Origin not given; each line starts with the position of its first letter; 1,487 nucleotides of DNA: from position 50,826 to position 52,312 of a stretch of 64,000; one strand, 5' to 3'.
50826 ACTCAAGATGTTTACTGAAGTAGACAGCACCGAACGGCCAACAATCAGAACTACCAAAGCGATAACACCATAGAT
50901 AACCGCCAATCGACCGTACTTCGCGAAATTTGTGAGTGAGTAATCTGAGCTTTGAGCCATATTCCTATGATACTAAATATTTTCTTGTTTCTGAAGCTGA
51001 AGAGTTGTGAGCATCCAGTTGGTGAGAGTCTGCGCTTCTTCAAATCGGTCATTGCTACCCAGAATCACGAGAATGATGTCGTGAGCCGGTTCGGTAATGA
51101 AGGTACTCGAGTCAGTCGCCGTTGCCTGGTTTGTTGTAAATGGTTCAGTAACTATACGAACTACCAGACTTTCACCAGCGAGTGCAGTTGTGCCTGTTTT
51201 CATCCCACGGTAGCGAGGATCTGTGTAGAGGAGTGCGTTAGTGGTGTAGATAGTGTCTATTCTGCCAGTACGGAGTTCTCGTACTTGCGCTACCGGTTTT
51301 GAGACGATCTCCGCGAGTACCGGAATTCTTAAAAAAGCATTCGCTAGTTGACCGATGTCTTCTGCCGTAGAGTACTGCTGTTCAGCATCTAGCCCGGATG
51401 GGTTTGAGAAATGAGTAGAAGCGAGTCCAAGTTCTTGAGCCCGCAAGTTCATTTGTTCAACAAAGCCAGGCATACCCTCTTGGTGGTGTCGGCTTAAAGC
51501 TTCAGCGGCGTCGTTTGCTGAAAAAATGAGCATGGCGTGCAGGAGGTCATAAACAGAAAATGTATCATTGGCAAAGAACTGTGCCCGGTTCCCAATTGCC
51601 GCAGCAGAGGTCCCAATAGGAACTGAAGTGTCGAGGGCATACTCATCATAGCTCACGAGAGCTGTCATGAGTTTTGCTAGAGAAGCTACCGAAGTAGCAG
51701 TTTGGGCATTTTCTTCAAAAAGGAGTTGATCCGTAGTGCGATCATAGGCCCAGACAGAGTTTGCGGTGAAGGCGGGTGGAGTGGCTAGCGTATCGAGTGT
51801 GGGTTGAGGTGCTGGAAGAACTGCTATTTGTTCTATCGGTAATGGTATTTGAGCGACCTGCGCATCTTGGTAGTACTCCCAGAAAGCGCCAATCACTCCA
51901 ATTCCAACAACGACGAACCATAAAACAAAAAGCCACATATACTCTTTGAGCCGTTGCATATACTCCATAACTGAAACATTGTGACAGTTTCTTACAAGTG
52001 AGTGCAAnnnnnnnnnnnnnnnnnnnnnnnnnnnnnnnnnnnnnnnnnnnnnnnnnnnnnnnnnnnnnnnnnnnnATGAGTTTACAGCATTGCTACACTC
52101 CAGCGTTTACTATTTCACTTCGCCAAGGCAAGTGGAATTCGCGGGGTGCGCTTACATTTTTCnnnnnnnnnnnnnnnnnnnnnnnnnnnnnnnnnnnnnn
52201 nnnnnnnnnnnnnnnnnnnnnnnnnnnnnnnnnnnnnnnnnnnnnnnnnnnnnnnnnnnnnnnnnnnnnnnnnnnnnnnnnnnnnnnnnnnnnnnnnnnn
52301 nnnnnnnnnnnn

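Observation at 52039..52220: Orphan promoter plus strong intrinsic terminator: candidate ~150-nt small RNA or leader attenuator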

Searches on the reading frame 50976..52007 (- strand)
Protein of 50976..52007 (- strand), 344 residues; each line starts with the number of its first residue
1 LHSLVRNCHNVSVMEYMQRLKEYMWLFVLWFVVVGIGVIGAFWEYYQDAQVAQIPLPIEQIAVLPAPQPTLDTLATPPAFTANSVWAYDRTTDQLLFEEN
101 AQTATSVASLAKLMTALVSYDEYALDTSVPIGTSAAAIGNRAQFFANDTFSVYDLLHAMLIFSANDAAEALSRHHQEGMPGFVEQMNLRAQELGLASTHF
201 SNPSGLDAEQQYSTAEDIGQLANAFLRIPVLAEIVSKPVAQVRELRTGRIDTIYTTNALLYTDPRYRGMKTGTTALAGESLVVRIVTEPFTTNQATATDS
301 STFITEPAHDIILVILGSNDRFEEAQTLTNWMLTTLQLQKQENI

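Call 12: search_protein_families(library=pfam, proteins=[window:50976-52007:-], max_evalue=0.1)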
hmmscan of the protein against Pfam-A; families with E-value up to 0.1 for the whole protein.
window:50976-52007:- (344 aa): 3 families
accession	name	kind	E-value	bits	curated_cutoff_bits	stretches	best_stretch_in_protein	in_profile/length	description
PF00768.25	Peptidase_S11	-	3.1e-40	138.6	27.6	1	75-288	5-226/239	D-alanyl-D-alanine carboxypeptidase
PF13354.11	Beta-lactamase2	-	2.6e-08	33.9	22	1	85-224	2-145/214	Beta-lactamase enzyme family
PF02113.21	Peptidase_S13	-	0.053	12.7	22.8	0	71-134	5-68/444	D-Ala-D-Ala carboxypeptidase 3 (S13) family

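Call 14: find_related_loci(query=window:50976-51959:-, collection=genome_contigs, flank=4000)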
Query window:50976-51959:- (328 aa) in genome_contigs; peptide patterns used: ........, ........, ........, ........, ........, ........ (x = any residue, [..] = any of these).
62 stretches matched a pattern; 1 encode a relative of the query (tblastn E <= 1e-3); 1 distinct loci.
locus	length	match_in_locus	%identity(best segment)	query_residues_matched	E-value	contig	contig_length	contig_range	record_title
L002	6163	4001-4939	49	3-315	2e-95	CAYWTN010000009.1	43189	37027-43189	MAG TPA_asm: uncultured Pseudomonadales bacterium isolate SRP344714_co1_151 genome assembly, contig: NODE_1844_length_43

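Call 18: find_related_loci(query=window:50976-51959:-, collection=metagenome_contigs, flank=4000)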
Query window:50976-51959:- (328 aa) in metagenome_contigs; peptide patterns used: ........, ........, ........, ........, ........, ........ (x = any residue, [..] = any of these).
114 stretches matched a pattern, but none encodes a relative of the query by tblastn (E <= 1e-3).

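Call 37: find_homologous_proteins(query=window:50976-51959:-, max_evalue=1e-30)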
Query window:50976-51959:- (328 aa): 85 proteins with E <= 1e-30 among 7040 candidates.
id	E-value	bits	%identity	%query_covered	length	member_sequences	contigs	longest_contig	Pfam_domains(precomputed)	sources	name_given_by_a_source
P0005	4.2e-211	717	100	100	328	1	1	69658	PF13354.13,PF00768.26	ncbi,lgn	-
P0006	5.1e-121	422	61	99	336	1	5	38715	PF13354.13,PF00768.26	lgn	-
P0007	1.5e-116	407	58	100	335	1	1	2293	PF00768.26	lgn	-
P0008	1.5e-115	404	68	82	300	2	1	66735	PF13354.13,PF00768.26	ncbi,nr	ncbi:serine hydrolase [Candidatus Woesebacteria bacterium]|nr:serine hydrolase [Candidatus Woesebact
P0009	2.1e-100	354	54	98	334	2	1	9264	PF00768.26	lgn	-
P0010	4.9e-99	350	54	96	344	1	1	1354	PF00768.26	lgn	-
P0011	1.2e-95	338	53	95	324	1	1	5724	PF00768.26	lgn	-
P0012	4.8e-95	336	54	97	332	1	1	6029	PF13354.13,PF00768.26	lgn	-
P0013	9.9e-95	335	52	97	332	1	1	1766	PF13354.13,PF00768.26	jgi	jgi:D-alanyl-D-alanine carboxypeptidase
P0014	1.3e-94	335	50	98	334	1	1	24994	PF13354.13,PF00768.26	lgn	-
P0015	5.5e-93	330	52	98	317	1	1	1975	PF00768.26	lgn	-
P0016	7.5e-92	326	50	99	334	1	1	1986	PF13354.13,PF00768.26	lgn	-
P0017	8.3e-91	323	51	95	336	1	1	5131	PF13354.13,PF00768.26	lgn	-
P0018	3.9e-90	320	51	95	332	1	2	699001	PF13354.13,PF00768.26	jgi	jgi:D-alanyl-D-alanine carboxypeptidase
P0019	1.6e-89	318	51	100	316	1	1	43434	PF13354.13,PF00768.26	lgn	-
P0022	2.1e-88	315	51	93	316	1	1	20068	PF00768.26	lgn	-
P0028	5.9e-82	293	50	98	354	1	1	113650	PF13354.13,PF00768.26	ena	-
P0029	8.0e-82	293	49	97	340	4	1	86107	PF00768.26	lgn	-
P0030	8.1e-81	290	48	100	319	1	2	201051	PF13354.13,PF00768.26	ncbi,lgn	-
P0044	1.4e-74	269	46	98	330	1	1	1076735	PF00768.26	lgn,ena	-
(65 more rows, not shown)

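Call 38: find_encoding_contigs(protein=P0006, flank=4000, max_places=3)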
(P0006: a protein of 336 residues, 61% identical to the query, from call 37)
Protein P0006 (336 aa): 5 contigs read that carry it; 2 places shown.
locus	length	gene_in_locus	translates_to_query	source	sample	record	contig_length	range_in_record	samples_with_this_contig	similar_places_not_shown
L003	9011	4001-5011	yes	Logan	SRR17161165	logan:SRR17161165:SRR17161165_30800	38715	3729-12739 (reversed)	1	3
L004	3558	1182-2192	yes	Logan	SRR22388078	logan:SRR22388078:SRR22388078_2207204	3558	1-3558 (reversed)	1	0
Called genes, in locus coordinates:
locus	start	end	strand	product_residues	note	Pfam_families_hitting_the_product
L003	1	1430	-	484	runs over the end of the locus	PF01743:PolyA_pol, PF12627:PolyA_pol_RNAbd, PF01966:HD, PF13735:tRNA_NucTran2_2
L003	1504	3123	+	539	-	PF01368:DHH, PF02272:DHHA1, PF17768:RecJ_OB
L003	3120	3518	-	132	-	-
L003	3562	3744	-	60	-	-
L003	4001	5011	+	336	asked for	PF00768:Peptidase_S11, PF13354:Beta-lactamase2 (weak)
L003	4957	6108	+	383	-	-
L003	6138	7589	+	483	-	PF00749:tRNA-synt_1c, PF19269:Anticodon_2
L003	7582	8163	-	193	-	PF00300:His_Phos_1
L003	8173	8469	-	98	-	-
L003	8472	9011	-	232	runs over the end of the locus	-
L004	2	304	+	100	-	?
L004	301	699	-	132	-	-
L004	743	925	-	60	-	-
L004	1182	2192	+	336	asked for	PF00768:Peptidase_S11, PF13354:Beta-lactamase2 (weak)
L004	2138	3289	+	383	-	-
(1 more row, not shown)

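Call 39: find_encoding_contigs(protein=P0008, flank=4000, max_places=3)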
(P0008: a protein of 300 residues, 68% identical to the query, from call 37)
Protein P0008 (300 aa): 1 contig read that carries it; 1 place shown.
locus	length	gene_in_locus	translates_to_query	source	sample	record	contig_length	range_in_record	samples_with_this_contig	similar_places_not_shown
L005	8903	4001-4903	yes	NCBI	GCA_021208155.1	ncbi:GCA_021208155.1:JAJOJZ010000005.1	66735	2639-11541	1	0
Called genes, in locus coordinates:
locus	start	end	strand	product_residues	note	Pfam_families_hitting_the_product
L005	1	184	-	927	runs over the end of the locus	PF07517:SecA_DEAD, PF01043:SecA_PP_bind, PF21090:P-loop_SecA, PF07516:SecA_SW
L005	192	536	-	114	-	PF13735:tRNA_NucTran2_2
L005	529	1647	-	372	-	PF01743:PolyA_pol, PF12627:PolyA_pol_RNAbd, PF01966:HD (weak)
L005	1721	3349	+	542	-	PF01368:DHH, PF02272:DHHA1, PF17768:RecJ_OB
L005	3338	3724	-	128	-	-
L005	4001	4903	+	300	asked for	PF00768:Peptidase_S11, PF13354:Beta-lactamase2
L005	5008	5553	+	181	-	-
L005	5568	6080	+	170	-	-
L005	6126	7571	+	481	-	PF00749:tRNA-synt_1c, PF19269:Anticodon_2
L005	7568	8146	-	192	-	PF00300:His_Phos_1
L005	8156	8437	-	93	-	-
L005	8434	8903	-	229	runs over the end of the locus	-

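Call 43: find_encoding_contigs(protein=P0009, flank=3000, max_places=2)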
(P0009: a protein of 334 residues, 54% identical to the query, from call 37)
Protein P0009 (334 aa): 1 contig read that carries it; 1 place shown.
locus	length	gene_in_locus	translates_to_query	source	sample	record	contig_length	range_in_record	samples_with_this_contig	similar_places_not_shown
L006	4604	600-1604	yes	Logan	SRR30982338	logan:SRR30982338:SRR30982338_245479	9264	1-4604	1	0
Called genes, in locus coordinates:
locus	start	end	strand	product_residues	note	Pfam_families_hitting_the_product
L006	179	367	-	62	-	-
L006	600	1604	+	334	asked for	PF00768:Peptidase_S11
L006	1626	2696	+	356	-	-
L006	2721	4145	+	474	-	PF00749:tRNA-synt_1c, PF19269:Anticodon_2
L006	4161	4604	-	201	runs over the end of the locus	PF00300:His_Phos_1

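Call 44: find_encoding_contigs(protein=P0014, flank=3000, max_places=2)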
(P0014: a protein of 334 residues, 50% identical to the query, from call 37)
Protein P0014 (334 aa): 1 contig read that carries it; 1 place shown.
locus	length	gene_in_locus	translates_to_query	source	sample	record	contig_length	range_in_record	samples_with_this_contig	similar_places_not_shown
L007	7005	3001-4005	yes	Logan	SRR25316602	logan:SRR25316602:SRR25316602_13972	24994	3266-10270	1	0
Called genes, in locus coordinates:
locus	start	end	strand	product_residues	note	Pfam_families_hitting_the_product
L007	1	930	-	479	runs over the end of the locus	PF01743:PolyA_pol, PF12627:PolyA_pol_RNAbd, PF01966:HD, PF13735:tRNA_NucTran2_2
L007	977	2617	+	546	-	PF01368:DHH, PF02272:DHHA1 (weak), PF17768:RecJ_OB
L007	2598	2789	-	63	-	-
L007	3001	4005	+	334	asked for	PF00768:Peptidase_S11, PF13354:Beta-lactamase2 (weak)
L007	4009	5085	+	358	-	-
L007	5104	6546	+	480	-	PF00749:tRNA-synt_1c, PF19269:Anticodon_2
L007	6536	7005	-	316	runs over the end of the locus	-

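Call 45: find_encoding_contigs(protein=P0019, flank=3000, max_places=2)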
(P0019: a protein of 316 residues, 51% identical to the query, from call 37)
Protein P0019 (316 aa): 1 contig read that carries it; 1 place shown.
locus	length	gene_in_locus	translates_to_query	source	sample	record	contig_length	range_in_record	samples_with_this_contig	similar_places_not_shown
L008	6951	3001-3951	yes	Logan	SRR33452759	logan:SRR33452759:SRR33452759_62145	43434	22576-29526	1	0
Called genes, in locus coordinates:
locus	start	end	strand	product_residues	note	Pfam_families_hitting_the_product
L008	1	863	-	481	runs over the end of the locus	PF01743:PolyA_pol, PF12627:PolyA_pol_RNAbd, PF01966:HD, PF13735:tRNA_NucTran2_2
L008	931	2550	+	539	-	PF01368:DHH, PF02272:DHHA1, PF17768:RecJ_OB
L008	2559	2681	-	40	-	-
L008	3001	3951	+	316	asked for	PF00768:Peptidase_S11, PF13354:Beta-lactamase2 (weak)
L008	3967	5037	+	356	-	-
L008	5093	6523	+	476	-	PF00749:tRNA-synt_1c, PF19269:Anticodon_2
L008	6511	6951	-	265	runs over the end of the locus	-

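Call 50: find_related_loci(query=A1, collection=metagenome_contigs, flank=2500)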
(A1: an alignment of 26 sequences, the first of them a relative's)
Query A1 (328 aa) in metagenome_contigs; peptide patterns used: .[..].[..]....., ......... (x = any residue, [..] = any of these).
63 stretches matched a pattern; 35 encode a relative of the query (tblastn E <= 1e-3); 35 distinct loci.
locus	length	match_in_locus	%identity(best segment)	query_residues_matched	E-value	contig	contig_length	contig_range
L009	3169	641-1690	44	1-324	8e-85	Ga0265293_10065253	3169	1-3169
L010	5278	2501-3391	34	6-328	7e-49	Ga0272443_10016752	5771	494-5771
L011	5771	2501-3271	35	40-321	6e-47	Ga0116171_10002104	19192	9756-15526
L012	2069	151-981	34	26-324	2e-47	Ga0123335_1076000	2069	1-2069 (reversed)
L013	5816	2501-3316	34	26-319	3e-46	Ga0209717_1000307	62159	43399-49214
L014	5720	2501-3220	35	64-324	2e-43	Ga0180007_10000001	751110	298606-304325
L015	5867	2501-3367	33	11-324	2e-43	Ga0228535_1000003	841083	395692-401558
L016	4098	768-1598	32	26-324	2e-42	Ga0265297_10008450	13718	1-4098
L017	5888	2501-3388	30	3-317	8e-39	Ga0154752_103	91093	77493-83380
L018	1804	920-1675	32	44-315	1e-35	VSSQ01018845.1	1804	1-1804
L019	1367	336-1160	34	29-323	3e-35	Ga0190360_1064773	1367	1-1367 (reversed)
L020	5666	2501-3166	38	80-314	8e-32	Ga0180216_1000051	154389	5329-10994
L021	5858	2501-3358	30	9-315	5e-31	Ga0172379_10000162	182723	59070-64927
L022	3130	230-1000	33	49-328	9e-31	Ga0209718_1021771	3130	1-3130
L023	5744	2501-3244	34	47-315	1e-30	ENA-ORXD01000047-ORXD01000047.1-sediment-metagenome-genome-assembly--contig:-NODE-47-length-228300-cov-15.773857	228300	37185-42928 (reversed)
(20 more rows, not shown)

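Call 53: find_encoding_contigs(protein=P0018, flank=2500, max_places=1)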
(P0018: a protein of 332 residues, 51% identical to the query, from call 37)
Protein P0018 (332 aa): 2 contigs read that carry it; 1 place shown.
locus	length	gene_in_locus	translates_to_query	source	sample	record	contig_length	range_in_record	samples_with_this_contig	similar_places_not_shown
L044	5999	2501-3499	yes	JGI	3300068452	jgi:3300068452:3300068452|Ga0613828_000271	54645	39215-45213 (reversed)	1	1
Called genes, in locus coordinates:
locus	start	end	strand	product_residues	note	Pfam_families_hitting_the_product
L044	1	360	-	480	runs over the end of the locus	PF01743:PolyA_pol, PF12627:PolyA_pol_RNAbd, PF01966:HD, PF13735:tRNA_NucTran2_2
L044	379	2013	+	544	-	PF01368:DHH, PF02272:DHHA1, PF17768:RecJ_OB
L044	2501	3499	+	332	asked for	PF00768:Peptidase_S11, PF13354:Beta-lactamase2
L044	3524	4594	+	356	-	-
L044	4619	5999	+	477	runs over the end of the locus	PF00749:tRNA-synt_1c, PF19269:Anticodon_2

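Call 54: find_encoding_contigs(protein=P0022, flank=2500, max_places=1)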
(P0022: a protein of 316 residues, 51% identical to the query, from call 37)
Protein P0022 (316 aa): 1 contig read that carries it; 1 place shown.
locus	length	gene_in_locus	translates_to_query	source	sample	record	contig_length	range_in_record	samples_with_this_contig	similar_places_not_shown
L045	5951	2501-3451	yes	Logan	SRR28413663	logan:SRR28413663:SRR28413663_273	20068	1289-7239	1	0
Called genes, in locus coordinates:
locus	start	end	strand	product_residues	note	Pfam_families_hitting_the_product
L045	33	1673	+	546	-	PF01368:DHH, PF02272:DHHA1, PF17768:RecJ_OB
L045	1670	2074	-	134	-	-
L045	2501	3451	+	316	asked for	PF00768:Peptidase_S11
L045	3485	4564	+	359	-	-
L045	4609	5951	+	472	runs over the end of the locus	PF00749:tRNA-synt_1c, PF19269:Anticodon_2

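Call 55: find_encoding_contigs(protein=P0028, flank=2500, max_places=1)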
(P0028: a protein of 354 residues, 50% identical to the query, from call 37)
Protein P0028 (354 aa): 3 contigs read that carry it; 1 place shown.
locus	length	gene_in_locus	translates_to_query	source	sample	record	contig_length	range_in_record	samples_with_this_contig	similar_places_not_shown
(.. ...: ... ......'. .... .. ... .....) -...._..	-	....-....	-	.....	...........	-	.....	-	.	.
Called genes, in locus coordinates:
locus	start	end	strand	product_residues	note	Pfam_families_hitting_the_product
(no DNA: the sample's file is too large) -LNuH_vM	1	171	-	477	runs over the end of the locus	PF01743:PolyA_pol, PF12627:PolyA_pol_RNAbd, PF01966:HD, PF13735:tRNA_NucTran2_2 (weak)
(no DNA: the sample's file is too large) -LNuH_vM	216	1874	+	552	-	PF01368:DHH, PF02272:DHHA1, PF17768:RecJ_OB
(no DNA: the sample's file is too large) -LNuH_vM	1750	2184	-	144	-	-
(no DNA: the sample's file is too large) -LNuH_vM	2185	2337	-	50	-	-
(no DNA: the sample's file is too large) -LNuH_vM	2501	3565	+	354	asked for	PF00768:Peptidase_S11, PF13354:Beta-lactamase2 (faint)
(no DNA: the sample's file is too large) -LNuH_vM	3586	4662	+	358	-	-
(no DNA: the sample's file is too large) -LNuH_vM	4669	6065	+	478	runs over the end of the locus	PF00749:tRNA-synt_1c, PF19269:Anticodon_2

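Call 56: find_encoding_contigs(protein=P0030, flank=2500, max_places=1)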
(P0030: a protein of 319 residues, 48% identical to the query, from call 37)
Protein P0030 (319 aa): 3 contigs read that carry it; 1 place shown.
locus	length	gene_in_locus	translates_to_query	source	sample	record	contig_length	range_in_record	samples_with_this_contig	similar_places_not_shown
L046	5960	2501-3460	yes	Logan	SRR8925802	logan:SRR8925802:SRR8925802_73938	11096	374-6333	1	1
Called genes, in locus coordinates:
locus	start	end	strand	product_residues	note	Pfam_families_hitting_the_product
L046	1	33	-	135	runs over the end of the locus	?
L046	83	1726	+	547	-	PF01368:DHH, PF02272:DHHA1, PF17768:RecJ_OB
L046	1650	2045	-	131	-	-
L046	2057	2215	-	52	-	-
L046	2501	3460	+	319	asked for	PF00768:Peptidase_S11, PF13354:Beta-lactamase2 (weak)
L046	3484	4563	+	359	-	-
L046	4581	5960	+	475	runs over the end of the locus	PF00749:tRNA-synt_1c, PF19269:Anticodon_2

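Call 86: find_encoding_contigs(protein=P0044, flank=2500, max_places=1)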
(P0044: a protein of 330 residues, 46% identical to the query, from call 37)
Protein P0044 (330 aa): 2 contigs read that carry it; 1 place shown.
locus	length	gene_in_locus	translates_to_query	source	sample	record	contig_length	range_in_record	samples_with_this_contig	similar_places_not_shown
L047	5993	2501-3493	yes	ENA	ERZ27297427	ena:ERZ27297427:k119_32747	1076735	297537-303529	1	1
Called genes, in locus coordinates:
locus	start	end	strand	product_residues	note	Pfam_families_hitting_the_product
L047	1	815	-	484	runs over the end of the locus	PF01743:PolyA_pol, PF12627:PolyA_pol_RNAbd, PF01966:HD, PF13735:tRNA_NucTran2_2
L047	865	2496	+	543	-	PF01368:DHH, PF02272:DHHA1, PF17768:RecJ_OB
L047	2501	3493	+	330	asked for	PF00768:Peptidase_S11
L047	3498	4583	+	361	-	-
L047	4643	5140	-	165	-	PF01797:Y1_Tnp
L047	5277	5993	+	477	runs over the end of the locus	PF00749:tRNA-synt_1c, PF19269:Anticodon_2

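Call 87: find_encoding_contigs(protein=P0029, flank=2500, max_places=1)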
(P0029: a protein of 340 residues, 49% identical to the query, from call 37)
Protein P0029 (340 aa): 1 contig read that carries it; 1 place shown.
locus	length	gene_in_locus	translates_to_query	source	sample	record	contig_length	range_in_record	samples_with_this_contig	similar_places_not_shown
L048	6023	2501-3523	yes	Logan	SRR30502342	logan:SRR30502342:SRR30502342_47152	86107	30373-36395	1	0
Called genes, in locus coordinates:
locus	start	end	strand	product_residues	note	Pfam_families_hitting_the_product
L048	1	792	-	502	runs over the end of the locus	PF01743:PolyA_pol, PF12627:PolyA_pol_RNAbd, PF01966:HD, PF13735:tRNA_NucTran2_2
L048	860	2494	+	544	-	PF01368:DHH, PF02272:DHHA1, PF17768:RecJ_OB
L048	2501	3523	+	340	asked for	PF00768:Peptidase_S11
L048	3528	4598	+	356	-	-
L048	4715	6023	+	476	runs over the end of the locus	PF00749:tRNA-synt_1c, PF19269:Anticodon_2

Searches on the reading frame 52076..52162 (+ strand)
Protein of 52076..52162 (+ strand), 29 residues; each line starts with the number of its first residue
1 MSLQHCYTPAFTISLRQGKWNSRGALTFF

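Call 12: search_protein_families(library=pfam, proteins=[window:52076-52162:+], max_evalue=0.1)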
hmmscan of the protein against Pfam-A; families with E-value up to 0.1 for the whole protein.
window:52076-52162:+ (29 aa): 0 families
